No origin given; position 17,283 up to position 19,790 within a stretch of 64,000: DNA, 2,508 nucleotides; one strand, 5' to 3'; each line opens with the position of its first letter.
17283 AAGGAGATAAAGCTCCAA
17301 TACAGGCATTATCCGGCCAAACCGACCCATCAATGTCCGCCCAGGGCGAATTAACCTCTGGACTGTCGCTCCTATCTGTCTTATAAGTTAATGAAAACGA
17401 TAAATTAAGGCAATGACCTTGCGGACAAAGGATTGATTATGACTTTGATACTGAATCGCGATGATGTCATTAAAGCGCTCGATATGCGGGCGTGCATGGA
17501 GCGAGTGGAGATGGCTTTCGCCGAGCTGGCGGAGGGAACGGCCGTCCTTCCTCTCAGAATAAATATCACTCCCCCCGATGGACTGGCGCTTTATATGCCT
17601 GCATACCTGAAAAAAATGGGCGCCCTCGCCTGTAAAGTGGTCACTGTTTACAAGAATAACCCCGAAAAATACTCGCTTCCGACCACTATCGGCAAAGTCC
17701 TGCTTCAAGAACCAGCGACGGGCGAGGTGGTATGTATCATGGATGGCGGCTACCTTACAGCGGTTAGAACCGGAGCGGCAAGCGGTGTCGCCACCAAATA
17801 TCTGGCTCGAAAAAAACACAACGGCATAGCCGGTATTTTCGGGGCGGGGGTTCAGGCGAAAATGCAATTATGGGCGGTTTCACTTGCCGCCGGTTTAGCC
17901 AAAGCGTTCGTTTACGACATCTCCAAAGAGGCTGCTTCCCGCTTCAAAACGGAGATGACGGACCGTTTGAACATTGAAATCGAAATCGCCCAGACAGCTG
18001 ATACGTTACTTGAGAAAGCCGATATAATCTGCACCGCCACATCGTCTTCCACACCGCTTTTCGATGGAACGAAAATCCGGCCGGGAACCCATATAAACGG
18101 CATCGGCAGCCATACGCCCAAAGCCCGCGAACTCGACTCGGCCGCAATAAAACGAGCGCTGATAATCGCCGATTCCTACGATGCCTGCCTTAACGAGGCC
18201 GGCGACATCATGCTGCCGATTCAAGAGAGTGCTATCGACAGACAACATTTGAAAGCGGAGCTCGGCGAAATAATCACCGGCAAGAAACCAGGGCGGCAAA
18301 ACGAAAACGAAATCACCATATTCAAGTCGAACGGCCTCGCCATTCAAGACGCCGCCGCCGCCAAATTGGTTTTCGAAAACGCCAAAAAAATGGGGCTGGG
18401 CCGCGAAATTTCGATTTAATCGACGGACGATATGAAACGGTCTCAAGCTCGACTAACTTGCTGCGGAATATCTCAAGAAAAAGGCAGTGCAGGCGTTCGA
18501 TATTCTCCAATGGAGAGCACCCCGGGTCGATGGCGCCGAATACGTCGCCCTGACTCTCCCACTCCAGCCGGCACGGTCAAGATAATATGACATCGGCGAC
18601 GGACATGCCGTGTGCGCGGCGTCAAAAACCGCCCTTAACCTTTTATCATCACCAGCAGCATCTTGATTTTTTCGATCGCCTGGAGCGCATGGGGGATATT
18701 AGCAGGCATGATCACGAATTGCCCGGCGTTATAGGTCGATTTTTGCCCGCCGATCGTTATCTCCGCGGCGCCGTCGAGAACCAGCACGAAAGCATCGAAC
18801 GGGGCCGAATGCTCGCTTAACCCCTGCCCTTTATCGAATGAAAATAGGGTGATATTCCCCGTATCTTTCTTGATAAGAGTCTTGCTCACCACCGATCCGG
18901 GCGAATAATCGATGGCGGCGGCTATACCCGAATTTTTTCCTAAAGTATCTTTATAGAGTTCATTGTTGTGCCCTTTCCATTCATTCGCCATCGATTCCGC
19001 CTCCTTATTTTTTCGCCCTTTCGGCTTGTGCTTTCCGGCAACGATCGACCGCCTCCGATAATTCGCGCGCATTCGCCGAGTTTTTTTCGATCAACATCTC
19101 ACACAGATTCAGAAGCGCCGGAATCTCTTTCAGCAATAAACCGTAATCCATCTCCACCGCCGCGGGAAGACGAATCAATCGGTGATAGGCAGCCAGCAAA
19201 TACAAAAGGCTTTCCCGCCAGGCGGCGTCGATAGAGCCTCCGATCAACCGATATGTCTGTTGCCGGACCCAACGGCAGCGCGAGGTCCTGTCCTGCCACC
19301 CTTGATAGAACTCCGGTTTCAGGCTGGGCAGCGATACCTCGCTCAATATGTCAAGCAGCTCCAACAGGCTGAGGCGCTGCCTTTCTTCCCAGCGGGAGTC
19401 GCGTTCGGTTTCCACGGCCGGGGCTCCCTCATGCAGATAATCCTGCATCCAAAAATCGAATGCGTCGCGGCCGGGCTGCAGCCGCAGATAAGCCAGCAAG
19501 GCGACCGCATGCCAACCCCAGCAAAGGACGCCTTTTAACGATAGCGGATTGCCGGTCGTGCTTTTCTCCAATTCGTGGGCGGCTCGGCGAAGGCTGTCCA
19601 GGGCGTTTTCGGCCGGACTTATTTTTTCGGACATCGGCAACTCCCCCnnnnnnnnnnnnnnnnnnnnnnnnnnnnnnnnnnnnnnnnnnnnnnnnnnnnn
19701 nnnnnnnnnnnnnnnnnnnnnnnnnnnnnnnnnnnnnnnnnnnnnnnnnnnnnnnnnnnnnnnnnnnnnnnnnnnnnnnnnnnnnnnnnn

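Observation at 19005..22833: Rieske/cytochrome b complex co-encoded with an octaheme HAO-like cytochrome c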

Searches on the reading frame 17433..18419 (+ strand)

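Call 3: search_protein_families(library=pfam, proteins=[window:17433-18419:+], max_evalue=0.01)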
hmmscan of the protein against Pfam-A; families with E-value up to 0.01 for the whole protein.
window:17433-18419:+ (328 aa): 2 families
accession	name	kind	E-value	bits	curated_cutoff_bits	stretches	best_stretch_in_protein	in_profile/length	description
PF02423.21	OCD_Mu_crystall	-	2.1e-77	260.6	24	1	4-319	3-312/314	Ornithine cyclodeaminase/mu-crystallin family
PF01488.26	Shikimate_DH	-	0.0015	19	24.3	1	133-216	15-96/138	Shikimate / quinate 5-dehydrogenase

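Call 4: search_protein_families(library=ncbifam, proteins=[window:17433-18419:+], max_evalue=0.01)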
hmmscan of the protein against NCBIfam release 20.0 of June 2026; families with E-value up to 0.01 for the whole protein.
window:17433-18419:+ (328 aa): 13 families
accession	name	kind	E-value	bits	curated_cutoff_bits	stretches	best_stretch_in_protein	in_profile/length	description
NF006379.0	PRK08618.1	equivalog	2e-92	310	417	1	5-327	2-325/326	ornithine cyclodeaminase family protein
TIGR02371.1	ala_DH_arch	equivalog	4.8e-77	259.3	409.15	1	4-327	2-323/325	alanine dehydrogenase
NF004793.0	PRK06141.1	equivalog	4e-66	223.1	322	1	6-318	3-312/314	bifunctional Delta(1)-pyrroline-2-carboxylate/Delta(1)-piperideine-2-carboxylate reductase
NF006141.0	PRK08291.1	equivalog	6.9e-63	212.6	408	1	15-325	17-327/330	cyclodeaminase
TIGR02992.1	ectoine_eutC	equivalog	8.1e-55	186.2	471.65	1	14-324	13-323/326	ectoine utilization protein EutC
NF045643.1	ImmsucRedBhcD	equivalog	5.8e-48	163.9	500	1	6-327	3-320/321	iminosuccinate reductase BhcD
TIGR03944.1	dehyd_SbnB_fam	equivalog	5.3e-46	157.1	326.9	1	5-326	2-324/327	2,3-diaminopropionate biosynthesis protein SbnB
NF005296.0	PRK06823.1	equivalog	1.8e-45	155.3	438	1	5-317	2-313/315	ornithine cyclodeaminase family protein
NF005603.0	PRK07340.1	equivalog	6.3e-43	147.2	266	1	4-318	4-304/307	delta(1)-pyrroline-2-carboxylate reductase family protein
NF005762.1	PRK07589.1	equivalog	1.1e-38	133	350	1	50-327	52-319/334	ornithine cyclodeaminase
NF045512.1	PyrPipCarbRedLhpI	equivalog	6.5e-35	120.7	400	1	11-315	7-295/298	bifunctional Delta(1)-pyrroline-2-carboxylate/Delta(1)-piperideine-2-carboxylate reductase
NF005011.0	PRK06407.1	subfamily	1.1e-34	120.1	337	1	7-317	5-299/302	ornithine cyclodeaminase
NF004848.0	PRK06199.1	subfamily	1.8e-28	99.7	362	1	49-326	75-370/379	tyramine oxidase subunit B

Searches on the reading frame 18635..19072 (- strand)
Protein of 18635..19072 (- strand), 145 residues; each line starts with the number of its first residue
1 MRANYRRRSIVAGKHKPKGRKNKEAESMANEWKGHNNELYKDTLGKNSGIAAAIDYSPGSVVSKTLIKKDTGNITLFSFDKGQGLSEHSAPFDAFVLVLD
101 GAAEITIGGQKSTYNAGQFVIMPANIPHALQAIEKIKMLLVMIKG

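Call 3: search_protein_families(library=pfam, proteins=[window:18635-19072:-], max_evalue=0.01)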
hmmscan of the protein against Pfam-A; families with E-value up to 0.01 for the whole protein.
window:18635-19072:- (145 aa): 7 families
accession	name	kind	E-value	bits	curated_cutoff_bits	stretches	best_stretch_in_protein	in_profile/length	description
PF07883.17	Cupin_2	-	6.3e-11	42.3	27.2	1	76-142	2-68/70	Cupin domain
PF25562.1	CNBH_CNNM2_C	-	0.00017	21.7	27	1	87-121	68-102/172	Metal transporter CNNM2-like, C-terminal CNBH domain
PF05899.18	Cupin_3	-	0.00053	20.1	23.5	1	73-133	6-67/74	EutQ-like cupin domain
PF06719.19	AraC_N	-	0.0006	19.8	24.2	1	88-134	18-64/150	AraC-type transcriptional regulator N-terminus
PF02311.25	AraC_binding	-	0.00066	19.9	21.1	1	82-134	13-65/135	AraC-like ligand binding domain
PF12973.13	Cupin_7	-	0.00068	19.9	27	1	61-141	20-98/105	ChrR Cupin-like domain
PF14525.12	AraC_binding_2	-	0.0018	18.5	27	1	90-144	53-107/173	AraC-binding-like domain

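Call 4: search_protein_families(library=ncbifam, proteins=[window:18635-19072:-], max_evalue=0.01)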
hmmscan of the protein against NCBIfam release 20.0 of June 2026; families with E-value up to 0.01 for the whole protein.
window:18635-19072:- (145 aa): 1 family
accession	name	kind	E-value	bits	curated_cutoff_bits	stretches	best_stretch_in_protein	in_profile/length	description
TIGR03214.2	ura-cupin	equivalog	0.00046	19.7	200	1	80-140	55-120/249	(S)-ureidoglycine aminohydrolase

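Call 49: search_solved_structures(query=window:18635-18991:-, max_evalue=0.01)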
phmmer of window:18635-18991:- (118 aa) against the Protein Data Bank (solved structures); distinct sequences matched with E-value up to 0.01: 12.
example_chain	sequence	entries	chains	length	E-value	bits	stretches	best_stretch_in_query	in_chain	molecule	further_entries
3rns_A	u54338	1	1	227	4.6e-26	94.5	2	22-117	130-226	Cupin 2 conserved barrel domain protein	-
1yhf_A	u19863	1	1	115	3e-21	79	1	32-117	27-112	hypothetical protein SPy1581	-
2ozj_A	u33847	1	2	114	6.5e-08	36.1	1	23-115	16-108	Cupin 2, conserved barrel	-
1y3t_A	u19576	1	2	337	8.6e-07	32.5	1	43-104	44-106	Hypothetical protein yxaG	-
2h0v_A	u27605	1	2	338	8.7e-07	32.5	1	43-104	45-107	Quercetin 2,3-dioxygenase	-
8hfb_A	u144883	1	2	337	4.5e-06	30.1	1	43-104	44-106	Quercetin 2,3-dioxygenase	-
9ug7_A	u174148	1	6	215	0.00017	25.1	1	49-108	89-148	Cupin type-2 domain-containing protein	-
9bwf_A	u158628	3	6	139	0.00028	24.4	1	31-108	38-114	Cellulose oxidative enzyme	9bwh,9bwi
2q30_A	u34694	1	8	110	0.00062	23.3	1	23-114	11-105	Uncharacterized protein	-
3d82_A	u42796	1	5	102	0.0037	20.8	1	60-114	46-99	Cupin 2, conserved barrel domain protein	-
5j4g_A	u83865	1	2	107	0.007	19.9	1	51-113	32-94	Uncharacterized protein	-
5j4f_A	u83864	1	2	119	0.0089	19.5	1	51-113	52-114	Uncharacterized protein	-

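Call 83: search_protein_families(library=padloc, proteins=[window:18635-18991:-], max_evalue=0.1)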
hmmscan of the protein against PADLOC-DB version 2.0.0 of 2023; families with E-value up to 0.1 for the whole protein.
window:18635-18991:- (118 aa): 0 families

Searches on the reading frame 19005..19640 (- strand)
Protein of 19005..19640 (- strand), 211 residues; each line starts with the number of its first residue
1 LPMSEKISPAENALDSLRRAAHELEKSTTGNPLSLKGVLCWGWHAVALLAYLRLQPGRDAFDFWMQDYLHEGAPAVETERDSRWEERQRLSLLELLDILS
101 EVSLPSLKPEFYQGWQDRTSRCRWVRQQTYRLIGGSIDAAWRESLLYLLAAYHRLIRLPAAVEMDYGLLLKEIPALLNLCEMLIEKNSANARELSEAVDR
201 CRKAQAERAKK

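Call 3: search_protein_families(library=pfam, proteins=[window:19005-19640:-], max_evalue=0.01)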
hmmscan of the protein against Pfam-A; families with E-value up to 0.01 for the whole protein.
window:19005-19640:- (211 aa): 0 families

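Call 4: search_protein_families(library=ncbifam, proteins=[window:19005-19640:-], max_evalue=0.01)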
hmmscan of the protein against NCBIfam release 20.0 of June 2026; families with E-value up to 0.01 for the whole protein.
window:19005-19640:- (211 aa): 0 families

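Call 22: find_homologous_proteins(query=window:19005-19640:-, max_evalue=0.001)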
Query window:19005-19640:- (211 aa): 191 proteins with E <= 0.001 among 897 candidates; the best 120 are listed.
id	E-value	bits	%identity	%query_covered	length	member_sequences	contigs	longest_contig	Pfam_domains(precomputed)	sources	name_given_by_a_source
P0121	5.4e-134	462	100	99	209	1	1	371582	-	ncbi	-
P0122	1.6e-109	383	82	98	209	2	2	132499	-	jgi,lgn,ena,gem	-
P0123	4.1e-93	329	71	99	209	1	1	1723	-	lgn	-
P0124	4.4e-77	277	61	98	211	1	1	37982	-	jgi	-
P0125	2.4e-76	274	62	96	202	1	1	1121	-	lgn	-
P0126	5.7e-76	273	60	97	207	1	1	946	-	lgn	-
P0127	1.3e-75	272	61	97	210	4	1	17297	-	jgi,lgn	-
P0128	4.0e-75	270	62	97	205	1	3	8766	-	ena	-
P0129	3.2e-74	267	61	100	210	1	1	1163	-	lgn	-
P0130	4.5e-74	267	60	93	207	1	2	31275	-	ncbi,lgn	-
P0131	2.2e-73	264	60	97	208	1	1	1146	-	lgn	-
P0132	3.8e-73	264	58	97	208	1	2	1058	-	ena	-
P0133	4.6e-73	263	58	96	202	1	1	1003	-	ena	-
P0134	1.6e-72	262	60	97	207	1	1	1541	-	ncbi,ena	-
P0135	6.0e-72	260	60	95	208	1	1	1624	-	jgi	jgi:hypothetical protein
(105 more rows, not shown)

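Call 23: find_encoding_contigs(protein=P0121, flank=3000, max_places=2)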
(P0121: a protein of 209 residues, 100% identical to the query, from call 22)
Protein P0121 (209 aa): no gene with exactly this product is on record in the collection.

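Call 50: search_solved_structures(query=window:19005-19640:-, max_evalue=1)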
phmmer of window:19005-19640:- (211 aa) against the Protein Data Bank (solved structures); distinct sequences matched with E-value up to 1: 1.
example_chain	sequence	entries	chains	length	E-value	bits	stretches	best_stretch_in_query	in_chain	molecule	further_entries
5mgz_A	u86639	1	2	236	0.8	12.7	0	126-177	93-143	8-demethylnovobiocic acid C(8)-methyltransferase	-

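Call 63: predict_structure(alignment_id=A2)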
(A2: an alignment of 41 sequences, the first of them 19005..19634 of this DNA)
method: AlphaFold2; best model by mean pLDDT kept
length: 209 residues; sequences in the alignment: 41
mean_pLDDT: 93.0   pTM: 0.90
mean pLDDT of the five models: 93.0, 93.0, 92.7, 92.6, 92.3
residues with pLDDT >= 90: 157; 70-90: 47; 50-70: 5; < 50: 0
segments of 3 or more residues with pLDDT < 50: none
pLDDT, mean of each block of 10 residues (from residue 1): 88 99 92 96 97 94 85 87 76 97 93 85 97 98 98 87 96 99 97 99 94
secondary structure, 60 per line:
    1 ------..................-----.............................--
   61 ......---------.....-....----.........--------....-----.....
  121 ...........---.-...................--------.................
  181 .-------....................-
elements in order: H7-24 H30-58 H61-66 H76-80 H82-85 H90-97 H107-110 H116-131 H137-155 H164-181 H189-208

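Call 83: search_protein_families(library=padloc, proteins=[window:19005-19634:-], max_evalue=0.1)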
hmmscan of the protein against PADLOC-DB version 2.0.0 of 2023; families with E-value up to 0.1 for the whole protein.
window:19005-19634:- (209 aa): 0 families
